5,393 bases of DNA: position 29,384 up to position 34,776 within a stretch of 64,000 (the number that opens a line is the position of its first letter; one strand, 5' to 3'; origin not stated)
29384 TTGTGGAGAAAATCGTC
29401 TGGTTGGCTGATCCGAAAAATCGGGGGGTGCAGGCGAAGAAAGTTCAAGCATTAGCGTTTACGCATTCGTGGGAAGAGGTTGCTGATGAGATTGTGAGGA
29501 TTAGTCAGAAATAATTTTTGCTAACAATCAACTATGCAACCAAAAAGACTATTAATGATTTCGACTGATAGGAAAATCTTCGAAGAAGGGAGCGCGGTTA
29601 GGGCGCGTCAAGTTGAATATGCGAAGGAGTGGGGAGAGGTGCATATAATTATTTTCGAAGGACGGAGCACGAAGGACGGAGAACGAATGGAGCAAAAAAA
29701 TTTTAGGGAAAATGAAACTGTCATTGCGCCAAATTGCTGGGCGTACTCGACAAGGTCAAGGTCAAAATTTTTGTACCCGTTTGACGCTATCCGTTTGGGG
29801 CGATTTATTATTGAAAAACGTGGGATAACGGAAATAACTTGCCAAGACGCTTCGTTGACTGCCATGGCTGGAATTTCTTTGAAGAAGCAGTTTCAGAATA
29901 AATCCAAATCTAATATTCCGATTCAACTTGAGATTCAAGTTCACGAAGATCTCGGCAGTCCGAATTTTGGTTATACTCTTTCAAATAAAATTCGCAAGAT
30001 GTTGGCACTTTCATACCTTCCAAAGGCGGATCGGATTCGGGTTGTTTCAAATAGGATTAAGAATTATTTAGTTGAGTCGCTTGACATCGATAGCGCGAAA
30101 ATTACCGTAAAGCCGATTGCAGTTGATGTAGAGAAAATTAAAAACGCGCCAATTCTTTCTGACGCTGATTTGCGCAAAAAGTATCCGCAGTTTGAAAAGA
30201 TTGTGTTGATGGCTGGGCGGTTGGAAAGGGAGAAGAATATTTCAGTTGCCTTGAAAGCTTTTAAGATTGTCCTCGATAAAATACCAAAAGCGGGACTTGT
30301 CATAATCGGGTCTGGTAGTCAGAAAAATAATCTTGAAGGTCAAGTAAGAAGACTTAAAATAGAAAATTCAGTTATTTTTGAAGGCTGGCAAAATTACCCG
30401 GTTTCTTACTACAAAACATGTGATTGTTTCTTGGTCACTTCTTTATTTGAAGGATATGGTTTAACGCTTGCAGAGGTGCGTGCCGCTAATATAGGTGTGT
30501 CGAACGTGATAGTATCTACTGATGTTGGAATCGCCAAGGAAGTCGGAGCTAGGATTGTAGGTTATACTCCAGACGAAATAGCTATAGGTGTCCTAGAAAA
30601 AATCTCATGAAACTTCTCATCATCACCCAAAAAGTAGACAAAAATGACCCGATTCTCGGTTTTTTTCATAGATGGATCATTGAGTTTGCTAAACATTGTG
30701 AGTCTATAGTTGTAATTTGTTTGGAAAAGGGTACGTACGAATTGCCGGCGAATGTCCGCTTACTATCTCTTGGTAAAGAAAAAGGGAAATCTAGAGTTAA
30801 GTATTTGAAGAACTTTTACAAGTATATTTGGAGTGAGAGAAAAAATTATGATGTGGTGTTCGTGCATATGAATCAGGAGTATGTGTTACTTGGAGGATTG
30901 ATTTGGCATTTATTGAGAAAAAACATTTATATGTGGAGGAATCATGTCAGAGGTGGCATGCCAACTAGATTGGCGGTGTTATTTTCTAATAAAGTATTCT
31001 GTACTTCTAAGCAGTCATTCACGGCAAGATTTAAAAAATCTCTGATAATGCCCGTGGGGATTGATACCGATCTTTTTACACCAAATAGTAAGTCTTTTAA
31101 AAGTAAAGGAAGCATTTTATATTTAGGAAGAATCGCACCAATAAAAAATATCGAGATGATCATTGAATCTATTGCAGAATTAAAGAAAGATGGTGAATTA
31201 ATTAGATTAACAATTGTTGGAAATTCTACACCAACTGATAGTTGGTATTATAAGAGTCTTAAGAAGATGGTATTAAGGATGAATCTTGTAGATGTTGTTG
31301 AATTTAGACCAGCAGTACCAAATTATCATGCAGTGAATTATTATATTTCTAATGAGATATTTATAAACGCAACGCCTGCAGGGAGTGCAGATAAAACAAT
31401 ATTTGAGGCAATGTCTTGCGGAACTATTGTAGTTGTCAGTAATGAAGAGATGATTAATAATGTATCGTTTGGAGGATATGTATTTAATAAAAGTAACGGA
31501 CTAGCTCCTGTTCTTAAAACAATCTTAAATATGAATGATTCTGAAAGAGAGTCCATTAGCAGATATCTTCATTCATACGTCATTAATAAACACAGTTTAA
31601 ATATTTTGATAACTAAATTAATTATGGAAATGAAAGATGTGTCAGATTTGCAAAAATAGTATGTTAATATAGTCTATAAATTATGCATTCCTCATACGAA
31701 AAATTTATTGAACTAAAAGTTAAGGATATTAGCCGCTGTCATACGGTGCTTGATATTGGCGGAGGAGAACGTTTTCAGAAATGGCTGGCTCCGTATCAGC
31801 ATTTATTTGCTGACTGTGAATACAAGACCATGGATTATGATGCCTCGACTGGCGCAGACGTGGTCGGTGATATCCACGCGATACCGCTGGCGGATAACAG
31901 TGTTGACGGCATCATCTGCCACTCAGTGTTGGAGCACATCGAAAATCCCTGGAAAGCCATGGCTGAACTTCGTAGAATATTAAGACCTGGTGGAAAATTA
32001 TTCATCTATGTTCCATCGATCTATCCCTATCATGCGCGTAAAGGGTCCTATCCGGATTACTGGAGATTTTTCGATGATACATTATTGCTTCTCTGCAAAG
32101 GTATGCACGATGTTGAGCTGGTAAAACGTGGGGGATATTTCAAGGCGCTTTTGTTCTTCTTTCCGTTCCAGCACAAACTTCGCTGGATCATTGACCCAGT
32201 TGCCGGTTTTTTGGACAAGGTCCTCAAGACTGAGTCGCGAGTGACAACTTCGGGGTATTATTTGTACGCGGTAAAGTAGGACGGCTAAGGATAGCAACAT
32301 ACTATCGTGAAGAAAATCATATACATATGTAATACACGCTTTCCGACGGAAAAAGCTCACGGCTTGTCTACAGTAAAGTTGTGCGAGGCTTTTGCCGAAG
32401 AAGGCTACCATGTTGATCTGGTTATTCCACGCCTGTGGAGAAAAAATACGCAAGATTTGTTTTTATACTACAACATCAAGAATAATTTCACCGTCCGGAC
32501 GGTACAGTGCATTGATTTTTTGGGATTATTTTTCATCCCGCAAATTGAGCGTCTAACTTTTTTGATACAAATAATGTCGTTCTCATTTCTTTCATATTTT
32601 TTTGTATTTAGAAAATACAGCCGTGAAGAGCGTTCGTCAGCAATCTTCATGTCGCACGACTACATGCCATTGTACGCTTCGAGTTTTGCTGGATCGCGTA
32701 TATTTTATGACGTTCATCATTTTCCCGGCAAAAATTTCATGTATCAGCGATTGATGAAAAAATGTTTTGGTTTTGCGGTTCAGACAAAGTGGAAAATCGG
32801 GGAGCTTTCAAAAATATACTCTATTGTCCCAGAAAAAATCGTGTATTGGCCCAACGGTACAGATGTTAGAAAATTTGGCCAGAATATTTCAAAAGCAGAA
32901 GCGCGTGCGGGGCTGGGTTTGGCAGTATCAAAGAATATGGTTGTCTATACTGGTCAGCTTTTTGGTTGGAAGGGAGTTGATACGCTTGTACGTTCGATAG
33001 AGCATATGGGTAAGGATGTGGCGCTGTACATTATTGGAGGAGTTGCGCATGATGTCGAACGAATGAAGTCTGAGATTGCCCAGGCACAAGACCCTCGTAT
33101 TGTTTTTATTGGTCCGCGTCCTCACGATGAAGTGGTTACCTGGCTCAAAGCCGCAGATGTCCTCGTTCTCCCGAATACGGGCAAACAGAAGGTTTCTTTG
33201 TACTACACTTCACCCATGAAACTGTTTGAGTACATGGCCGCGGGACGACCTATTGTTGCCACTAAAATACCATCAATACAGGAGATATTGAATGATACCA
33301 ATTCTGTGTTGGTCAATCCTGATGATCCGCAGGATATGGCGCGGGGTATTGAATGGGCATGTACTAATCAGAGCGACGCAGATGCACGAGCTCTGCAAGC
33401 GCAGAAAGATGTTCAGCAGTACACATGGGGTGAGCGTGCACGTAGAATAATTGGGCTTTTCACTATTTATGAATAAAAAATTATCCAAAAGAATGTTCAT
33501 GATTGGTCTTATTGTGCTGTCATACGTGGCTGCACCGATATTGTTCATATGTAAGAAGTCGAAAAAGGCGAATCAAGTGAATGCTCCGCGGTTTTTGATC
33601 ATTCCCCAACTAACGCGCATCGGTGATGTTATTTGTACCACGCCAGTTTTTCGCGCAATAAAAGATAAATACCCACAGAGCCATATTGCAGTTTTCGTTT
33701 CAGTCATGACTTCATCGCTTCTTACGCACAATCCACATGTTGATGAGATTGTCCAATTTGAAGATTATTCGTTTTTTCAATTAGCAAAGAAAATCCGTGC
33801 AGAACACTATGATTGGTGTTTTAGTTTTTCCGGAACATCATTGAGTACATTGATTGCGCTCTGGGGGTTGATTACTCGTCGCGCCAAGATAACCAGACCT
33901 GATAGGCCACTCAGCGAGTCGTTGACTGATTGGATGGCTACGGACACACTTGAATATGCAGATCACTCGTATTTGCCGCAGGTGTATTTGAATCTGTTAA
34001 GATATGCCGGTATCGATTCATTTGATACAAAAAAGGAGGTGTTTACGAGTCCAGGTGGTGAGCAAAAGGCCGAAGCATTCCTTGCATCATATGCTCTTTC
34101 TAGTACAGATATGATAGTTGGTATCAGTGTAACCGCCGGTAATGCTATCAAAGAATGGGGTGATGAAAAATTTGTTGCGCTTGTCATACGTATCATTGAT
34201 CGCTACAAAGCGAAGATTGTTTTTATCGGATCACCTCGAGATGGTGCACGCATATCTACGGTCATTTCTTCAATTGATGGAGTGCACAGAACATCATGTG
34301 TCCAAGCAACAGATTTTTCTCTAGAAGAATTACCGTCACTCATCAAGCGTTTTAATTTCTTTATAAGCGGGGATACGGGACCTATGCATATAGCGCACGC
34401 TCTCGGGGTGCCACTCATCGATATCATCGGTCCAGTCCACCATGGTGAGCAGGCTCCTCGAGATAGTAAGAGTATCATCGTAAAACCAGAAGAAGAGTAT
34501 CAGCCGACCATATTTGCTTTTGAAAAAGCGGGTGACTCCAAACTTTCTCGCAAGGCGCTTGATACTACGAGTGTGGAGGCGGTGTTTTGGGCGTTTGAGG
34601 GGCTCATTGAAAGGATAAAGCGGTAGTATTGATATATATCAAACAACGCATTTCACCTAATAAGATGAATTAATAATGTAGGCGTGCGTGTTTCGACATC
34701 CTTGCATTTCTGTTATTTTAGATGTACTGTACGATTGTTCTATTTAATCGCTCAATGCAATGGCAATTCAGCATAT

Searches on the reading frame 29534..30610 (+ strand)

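Call 8: search_protein_families(library=pfam, proteins=[window:29534-30610:+], max_evalue=0.00001)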
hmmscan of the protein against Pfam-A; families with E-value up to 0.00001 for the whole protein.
window:29534-30610:+ (358 aa): 3 families
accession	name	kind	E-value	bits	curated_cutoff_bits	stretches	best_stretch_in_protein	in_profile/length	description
PF00534.26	Glycos_transf_1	-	1.7e-23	83.5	26.4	1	220-337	14-130/172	Glycosyl transferases group 1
PF13692.12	Glyco_trans_1_4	-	5.5e-18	66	27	1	222-337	2-115/142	Glycosyl transferases group 1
PF13439.12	Glyco_transf_4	-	4.4e-06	27.3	28.5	1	35-200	21-169/170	Glycosyltransferase Family 4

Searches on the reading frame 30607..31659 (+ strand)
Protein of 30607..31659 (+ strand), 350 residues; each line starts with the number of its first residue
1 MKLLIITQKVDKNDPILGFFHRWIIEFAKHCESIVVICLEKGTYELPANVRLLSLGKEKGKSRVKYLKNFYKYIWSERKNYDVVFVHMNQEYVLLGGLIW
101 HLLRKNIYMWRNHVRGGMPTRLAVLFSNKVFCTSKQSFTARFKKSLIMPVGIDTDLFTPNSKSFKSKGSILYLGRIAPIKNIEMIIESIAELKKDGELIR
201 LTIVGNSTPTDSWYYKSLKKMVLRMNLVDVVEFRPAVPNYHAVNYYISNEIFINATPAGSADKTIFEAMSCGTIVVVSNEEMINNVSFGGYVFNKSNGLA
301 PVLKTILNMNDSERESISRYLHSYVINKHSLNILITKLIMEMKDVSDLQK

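Call 8: search_protein_families(library=pfam, proteins=[window:30607-31659:+], max_evalue=0.00001)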
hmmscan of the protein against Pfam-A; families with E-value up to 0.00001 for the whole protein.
window:30607-31659:+ (350 aa): 3 families
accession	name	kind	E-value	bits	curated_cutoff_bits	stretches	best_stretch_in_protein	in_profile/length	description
PF00534.26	Glycos_transf_1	-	2.9e-13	50.2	26.4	1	161-284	9-128/172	Glycosyl transferases group 1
PF13692.12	Glyco_trans_1_4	-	1.8e-12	48.2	27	1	169-284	3-112/142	Glycosyl transferases group 1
PF13524.12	Glyco_trans_1_2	-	9.8e-07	29.3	25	1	186-332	6-136/144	Glycosyl transferase-like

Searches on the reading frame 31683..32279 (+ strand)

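Call 8: search_protein_families(library=pfam, proteins=[window:31683-32279:+], max_evalue=0.00001)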
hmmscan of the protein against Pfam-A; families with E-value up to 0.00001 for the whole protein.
window:31683-32279:+ (198 aa): 6 families
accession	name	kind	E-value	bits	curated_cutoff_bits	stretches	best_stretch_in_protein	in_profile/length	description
PF08241.18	Methyltransf_11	-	7.1e-16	59.1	21.2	1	24-108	2-95/95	Methyltransferase domain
PF13489.12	Methyltransf_23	-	6.4e-09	36.2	27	1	21-127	25-135/164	Methyltransferase domain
PF13847.12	Methyltransf_31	-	3.9e-08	33.5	27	1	61-109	60-110/145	Methyltransferase domain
PF13649.12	Methyltransf_25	-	5.4e-08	33.9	27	1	60-104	51-97/97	Methyltransferase domain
PF08242.18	Methyltransf_12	-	4.8e-07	30.9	30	1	68-106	64-98/98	Methyltransferase domain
PF05148.21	Methyltransf_8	-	1.6e-06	28.6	27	1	18-108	72-156/219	Hypothetical methyltransferase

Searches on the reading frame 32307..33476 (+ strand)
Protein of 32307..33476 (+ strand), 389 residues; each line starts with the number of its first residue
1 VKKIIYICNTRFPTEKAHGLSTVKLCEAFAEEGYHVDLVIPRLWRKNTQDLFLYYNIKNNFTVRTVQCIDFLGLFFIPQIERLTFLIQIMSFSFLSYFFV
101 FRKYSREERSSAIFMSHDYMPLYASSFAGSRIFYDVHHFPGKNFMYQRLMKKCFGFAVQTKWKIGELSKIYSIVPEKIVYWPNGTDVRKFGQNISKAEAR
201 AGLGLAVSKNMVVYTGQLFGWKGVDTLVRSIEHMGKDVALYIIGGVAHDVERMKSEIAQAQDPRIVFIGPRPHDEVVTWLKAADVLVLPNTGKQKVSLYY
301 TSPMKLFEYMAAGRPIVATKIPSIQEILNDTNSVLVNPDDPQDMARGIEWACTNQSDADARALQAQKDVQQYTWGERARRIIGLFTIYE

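Call 8: search_protein_families(library=pfam, proteins=[window:32307-33476:+], max_evalue=0.00001)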
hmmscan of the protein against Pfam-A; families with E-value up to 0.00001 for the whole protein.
window:32307-33476:+ (389 aa): 3 families
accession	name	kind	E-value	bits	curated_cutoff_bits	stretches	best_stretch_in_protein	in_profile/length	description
PF13692.12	Glyco_trans_1_4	-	2.7e-24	86.5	27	1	210-352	2-140/142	Glycosyl transferases group 1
PF00534.26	Glycos_transf_1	-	1.5e-20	73.9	26.4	1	196-361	2-165/172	Glycosyl transferases group 1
PF13524.12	Glyco_trans_1_2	-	3.2e-10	40.6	25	1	237-382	14-143/144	Glycosyl transferase-like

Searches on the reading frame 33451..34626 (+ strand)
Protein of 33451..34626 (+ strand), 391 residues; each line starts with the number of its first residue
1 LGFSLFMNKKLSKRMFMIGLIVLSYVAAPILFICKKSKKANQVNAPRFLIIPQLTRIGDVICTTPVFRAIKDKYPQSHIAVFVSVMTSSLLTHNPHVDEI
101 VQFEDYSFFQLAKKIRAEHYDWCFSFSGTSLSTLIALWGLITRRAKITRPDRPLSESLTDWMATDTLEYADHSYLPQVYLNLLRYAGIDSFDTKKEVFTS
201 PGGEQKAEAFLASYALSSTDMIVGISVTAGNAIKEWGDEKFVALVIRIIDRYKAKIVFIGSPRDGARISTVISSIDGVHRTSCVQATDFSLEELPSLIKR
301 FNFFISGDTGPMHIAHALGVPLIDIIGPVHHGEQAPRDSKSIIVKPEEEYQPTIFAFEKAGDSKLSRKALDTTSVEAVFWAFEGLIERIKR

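Call 8: search_protein_families(library=pfam, proteins=[window:33451-34626:+], max_evalue=0.00001)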
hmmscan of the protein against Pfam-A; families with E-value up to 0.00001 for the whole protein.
window:33451-34626:+ (391 aa): 1 family
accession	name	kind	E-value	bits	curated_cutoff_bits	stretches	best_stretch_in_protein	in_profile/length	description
PF01075.23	Glyco_transf_9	-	1.1e-17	64.6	22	1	110-352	3-235/247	Glycosyltransferase family 9 (heptosyltransferase)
